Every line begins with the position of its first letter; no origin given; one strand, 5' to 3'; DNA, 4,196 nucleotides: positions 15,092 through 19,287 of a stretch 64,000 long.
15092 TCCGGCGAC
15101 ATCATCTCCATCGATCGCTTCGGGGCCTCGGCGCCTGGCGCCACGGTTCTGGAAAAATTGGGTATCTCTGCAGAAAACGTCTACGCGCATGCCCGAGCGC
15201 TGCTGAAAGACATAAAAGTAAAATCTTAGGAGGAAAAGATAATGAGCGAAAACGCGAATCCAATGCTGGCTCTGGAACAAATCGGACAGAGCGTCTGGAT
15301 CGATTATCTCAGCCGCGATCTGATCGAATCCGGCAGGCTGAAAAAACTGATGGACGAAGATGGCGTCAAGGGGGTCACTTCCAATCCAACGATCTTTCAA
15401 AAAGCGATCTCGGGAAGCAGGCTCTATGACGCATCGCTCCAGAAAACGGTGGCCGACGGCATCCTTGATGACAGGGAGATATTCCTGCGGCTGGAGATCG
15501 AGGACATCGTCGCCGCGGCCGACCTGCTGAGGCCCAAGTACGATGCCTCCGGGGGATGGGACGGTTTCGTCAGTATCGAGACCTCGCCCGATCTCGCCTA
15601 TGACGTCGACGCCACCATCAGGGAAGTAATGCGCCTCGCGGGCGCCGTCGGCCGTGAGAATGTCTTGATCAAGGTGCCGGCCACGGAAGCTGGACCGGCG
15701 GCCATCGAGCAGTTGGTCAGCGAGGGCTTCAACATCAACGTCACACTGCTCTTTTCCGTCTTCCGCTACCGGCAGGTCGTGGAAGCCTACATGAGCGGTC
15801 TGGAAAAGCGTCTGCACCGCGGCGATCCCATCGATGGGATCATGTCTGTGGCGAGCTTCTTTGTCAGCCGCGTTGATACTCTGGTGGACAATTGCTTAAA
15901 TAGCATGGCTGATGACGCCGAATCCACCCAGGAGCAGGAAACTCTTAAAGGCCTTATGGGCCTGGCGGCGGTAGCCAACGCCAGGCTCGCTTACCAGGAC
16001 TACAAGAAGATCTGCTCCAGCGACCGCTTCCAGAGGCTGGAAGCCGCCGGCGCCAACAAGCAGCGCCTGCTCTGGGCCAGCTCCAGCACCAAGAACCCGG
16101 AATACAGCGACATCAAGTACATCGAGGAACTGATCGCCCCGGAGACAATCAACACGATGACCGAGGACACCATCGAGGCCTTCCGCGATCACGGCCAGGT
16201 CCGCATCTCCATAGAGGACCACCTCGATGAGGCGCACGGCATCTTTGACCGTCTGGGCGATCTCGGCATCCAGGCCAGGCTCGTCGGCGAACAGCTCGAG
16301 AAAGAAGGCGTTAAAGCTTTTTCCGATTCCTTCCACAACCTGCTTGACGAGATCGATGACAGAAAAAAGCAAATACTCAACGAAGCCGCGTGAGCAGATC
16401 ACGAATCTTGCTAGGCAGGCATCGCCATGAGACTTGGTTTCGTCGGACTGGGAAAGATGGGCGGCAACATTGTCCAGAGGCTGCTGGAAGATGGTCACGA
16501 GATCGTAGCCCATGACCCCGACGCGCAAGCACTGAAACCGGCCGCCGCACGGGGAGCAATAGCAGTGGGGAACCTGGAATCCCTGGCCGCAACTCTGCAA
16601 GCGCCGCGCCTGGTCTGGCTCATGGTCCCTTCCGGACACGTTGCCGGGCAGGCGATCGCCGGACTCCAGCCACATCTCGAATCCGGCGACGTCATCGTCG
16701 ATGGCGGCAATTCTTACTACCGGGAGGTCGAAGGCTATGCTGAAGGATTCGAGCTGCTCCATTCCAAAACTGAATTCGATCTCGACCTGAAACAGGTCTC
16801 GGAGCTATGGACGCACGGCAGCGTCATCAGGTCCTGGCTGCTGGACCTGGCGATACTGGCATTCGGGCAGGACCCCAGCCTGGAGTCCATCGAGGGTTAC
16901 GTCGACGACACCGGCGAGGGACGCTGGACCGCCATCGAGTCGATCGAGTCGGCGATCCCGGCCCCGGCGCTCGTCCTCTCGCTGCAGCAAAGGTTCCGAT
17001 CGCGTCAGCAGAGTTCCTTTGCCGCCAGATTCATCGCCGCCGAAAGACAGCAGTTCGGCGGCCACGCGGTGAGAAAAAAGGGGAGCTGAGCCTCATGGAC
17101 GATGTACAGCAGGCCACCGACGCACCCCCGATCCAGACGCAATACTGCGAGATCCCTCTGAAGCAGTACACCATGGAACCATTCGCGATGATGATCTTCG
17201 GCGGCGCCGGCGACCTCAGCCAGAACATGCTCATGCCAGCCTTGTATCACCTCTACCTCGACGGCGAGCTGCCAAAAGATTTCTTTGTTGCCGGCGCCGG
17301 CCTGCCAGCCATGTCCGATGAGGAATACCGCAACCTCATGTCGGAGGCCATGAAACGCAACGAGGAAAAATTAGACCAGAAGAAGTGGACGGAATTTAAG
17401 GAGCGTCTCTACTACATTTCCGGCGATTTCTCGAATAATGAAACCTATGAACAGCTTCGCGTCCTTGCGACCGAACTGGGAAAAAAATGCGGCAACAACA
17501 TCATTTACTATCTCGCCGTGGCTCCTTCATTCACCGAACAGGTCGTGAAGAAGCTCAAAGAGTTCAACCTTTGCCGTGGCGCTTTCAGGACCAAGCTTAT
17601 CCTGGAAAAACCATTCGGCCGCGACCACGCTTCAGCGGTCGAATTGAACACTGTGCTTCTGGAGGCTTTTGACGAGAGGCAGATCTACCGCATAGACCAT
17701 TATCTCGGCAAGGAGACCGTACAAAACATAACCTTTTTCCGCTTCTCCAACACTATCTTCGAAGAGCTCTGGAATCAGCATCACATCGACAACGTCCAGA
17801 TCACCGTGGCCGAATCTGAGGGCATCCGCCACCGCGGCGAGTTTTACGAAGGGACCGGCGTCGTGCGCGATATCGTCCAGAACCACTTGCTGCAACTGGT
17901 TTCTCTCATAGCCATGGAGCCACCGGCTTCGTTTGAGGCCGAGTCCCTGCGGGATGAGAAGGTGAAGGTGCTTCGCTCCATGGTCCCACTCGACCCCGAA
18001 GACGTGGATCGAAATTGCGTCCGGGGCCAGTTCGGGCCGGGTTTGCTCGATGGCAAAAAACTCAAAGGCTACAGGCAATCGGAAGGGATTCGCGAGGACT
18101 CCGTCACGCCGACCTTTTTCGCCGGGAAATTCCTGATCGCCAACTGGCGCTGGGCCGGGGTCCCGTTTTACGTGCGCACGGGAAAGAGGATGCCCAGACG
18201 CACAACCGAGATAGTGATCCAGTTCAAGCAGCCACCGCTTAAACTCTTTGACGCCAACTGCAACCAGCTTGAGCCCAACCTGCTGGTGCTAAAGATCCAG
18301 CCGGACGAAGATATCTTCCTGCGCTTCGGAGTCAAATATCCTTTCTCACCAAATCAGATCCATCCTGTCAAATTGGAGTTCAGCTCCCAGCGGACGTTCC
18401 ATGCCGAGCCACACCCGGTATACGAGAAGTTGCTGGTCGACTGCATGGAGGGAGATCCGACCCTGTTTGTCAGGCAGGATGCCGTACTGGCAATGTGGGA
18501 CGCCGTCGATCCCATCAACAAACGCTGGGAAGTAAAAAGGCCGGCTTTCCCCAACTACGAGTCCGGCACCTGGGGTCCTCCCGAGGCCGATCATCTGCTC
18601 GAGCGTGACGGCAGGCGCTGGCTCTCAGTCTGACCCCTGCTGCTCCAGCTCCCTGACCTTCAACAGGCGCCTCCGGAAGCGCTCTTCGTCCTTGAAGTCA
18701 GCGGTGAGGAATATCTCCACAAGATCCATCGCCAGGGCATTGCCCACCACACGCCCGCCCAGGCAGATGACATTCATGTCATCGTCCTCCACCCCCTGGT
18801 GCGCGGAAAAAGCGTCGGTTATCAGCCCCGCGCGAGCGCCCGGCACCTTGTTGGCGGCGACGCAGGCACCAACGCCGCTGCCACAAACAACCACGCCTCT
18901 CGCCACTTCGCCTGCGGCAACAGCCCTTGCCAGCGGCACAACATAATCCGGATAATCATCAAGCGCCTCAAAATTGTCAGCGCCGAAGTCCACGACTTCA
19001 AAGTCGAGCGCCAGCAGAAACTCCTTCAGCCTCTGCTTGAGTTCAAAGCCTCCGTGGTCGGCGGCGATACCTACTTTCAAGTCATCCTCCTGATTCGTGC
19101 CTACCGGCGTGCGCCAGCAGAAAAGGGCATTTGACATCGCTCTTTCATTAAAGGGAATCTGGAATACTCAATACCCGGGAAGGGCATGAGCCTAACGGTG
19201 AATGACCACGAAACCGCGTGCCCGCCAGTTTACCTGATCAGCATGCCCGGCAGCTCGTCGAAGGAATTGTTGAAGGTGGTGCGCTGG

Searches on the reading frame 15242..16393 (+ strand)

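Call 8: search_protein_families(library=pfam, proteins=[window:15242-16393:+], max_evalue=0.01)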
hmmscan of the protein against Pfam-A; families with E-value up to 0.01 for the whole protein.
window:15242-16393:+ (383 aa): 1 family
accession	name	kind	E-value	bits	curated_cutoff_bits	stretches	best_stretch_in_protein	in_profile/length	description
PF00923.25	TAL_FSA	-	7.4e-75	252.4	27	1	18-371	1-285/285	Transaldolase/Fructose-6-phosphate aldolase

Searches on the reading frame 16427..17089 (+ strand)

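Call 8: search_protein_families(library=pfam, proteins=[window:16427-17089:+], max_evalue=0.01)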
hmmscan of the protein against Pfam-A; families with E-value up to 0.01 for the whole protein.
window:16427-17089:+ (220 aa): 6 families
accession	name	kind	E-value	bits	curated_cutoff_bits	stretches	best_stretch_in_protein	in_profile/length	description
PF03446.21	NAD_binding_2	-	7.6e-20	72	21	1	3-105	2-104/161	NAD binding domain of 6-phosphogluconate dehydrogenase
PF00393.24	6PGD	-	2.4e-10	40.7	27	1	101-217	154-279/290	6-phosphogluconate dehydrogenase, C-terminal domain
PF03807.23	F420_oxidored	-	1.3e-06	29.3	21.6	1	2-92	1-90/94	NADP oxidoreductase coenzyme F420-dependent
PF02826.25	2-Hacid_dh_C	-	0.0063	16.4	25.1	1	2-56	38-91/178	D-isomer specific 2-hydroxyacid dehydrogenase, NAD binding domain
PF02737.24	3HCDH_N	-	0.0094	16.3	22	0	4-43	3-42/180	3-hydroxyacyl-CoA dehydrogenase, NAD binding domain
PF02254.24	TrkA_N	-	0.0096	16.7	23.8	0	6-46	4-44/116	TrkA-N domain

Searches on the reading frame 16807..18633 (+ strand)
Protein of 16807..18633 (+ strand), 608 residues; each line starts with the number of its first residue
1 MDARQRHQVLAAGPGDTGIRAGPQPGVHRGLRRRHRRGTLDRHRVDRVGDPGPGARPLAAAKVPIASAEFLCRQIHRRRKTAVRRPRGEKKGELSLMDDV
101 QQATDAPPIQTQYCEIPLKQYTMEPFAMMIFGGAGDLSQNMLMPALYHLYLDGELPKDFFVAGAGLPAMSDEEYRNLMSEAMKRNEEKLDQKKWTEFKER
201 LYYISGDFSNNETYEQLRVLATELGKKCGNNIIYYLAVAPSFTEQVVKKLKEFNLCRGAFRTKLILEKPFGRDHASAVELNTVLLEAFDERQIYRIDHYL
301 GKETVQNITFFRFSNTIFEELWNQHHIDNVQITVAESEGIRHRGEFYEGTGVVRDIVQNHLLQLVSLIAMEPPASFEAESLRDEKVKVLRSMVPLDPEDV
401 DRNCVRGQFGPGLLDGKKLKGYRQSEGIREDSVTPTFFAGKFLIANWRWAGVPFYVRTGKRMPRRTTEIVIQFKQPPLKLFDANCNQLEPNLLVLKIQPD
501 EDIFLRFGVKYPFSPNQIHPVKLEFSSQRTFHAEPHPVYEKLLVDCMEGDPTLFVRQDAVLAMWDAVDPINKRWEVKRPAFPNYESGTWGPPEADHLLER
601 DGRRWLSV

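Call 8: search_protein_families(library=pfam, proteins=[window:16807-18633:+], max_evalue=0.01)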
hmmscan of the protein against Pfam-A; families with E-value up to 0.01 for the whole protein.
window:16807-18633:+ (608 aa): 2 families
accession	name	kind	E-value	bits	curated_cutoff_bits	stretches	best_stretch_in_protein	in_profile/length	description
PF02781.21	G6PD_C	-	1.1e-117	392.8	27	1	310-605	2-295/296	Glucose-6-phosphate dehydrogenase, C-terminal domain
PF00479.28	G6PD_N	-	1e-57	196.2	22.1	1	129-307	1-183/183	Glucose-6-phosphate dehydrogenase, NAD binding domain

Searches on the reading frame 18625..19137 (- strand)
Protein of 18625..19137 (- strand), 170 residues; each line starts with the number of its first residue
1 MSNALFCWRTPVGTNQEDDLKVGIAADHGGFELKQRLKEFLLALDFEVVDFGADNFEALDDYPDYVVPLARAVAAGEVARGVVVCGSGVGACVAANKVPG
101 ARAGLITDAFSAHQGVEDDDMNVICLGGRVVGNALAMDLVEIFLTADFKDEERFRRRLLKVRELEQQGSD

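Call 50: search_protein_families(library=pfam, proteins=[window:18625-19137:-], max_evalue=0.00001)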
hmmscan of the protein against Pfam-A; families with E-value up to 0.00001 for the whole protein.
window:18625-19137:- (170 aa): 1 family
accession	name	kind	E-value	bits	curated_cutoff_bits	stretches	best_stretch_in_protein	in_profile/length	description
PF02502.23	LacAB_rpiB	-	5.7e-46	156.4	24.7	1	22-160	1-137/138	Ribose/Galactose Isomerase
